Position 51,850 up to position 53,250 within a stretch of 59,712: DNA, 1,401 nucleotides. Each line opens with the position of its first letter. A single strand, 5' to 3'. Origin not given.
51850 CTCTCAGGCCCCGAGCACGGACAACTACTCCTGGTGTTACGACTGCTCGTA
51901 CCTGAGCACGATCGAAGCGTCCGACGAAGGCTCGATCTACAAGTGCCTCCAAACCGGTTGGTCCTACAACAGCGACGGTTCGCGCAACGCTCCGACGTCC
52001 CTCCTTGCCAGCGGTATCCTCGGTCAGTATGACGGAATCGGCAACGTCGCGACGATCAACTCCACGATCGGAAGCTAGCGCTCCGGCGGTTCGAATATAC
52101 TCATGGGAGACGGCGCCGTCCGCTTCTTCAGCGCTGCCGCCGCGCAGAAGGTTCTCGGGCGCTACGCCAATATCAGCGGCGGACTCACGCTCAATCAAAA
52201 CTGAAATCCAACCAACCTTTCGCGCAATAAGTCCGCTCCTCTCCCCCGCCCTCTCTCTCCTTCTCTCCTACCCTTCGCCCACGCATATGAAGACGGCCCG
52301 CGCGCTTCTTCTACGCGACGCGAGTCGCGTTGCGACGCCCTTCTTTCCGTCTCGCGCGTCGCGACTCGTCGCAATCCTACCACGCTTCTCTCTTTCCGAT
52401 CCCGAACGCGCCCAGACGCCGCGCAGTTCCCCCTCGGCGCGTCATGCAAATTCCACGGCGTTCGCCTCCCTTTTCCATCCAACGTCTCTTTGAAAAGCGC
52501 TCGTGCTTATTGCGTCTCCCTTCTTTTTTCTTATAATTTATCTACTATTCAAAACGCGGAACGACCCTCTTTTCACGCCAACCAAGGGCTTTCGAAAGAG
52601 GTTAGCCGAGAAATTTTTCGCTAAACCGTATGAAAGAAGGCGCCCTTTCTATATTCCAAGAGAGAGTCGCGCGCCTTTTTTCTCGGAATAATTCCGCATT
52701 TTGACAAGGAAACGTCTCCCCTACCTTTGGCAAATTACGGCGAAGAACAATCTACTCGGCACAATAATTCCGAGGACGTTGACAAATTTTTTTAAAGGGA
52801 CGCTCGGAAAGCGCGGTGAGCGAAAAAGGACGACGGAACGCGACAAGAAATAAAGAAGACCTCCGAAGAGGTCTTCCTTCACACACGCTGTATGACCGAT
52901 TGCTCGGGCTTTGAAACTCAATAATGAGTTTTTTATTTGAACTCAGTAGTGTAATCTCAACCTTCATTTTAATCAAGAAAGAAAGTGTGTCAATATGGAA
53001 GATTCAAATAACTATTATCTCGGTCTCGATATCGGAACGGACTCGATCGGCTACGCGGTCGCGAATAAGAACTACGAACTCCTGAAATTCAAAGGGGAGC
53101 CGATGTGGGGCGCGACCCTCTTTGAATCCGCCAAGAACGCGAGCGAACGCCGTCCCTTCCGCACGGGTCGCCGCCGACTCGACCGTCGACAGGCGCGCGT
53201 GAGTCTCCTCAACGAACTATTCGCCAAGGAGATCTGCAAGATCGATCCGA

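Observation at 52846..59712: Complete, compact type II-A CRISPR-Cas9 locus in a PVC-like genome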

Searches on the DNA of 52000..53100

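Call 70: search_rna_families(source=window, start=52000, end=53100, threshold=evalue, max_evalue=10, show_alignments=1)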
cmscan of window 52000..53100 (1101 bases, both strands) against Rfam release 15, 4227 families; matches with E-value up to 10: 3.
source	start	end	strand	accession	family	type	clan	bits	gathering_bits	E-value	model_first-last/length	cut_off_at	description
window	52634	52684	+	RF04343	Plastid-psbA-2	Cis-reg;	CL00153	18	55.8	2.5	1-60/60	no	Plastid-psbA-2 3UTR RNA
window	52591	52681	+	RF02057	STnc40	Gene; sRNA;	-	17.2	45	6.2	1-70/70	no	Salmonella enterica sRNA STnc40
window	53031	53096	+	RF01933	bxd_5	Gene; lncRNA;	-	11.3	50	9.4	1-57/57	no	Bithoraxoid conserved region 5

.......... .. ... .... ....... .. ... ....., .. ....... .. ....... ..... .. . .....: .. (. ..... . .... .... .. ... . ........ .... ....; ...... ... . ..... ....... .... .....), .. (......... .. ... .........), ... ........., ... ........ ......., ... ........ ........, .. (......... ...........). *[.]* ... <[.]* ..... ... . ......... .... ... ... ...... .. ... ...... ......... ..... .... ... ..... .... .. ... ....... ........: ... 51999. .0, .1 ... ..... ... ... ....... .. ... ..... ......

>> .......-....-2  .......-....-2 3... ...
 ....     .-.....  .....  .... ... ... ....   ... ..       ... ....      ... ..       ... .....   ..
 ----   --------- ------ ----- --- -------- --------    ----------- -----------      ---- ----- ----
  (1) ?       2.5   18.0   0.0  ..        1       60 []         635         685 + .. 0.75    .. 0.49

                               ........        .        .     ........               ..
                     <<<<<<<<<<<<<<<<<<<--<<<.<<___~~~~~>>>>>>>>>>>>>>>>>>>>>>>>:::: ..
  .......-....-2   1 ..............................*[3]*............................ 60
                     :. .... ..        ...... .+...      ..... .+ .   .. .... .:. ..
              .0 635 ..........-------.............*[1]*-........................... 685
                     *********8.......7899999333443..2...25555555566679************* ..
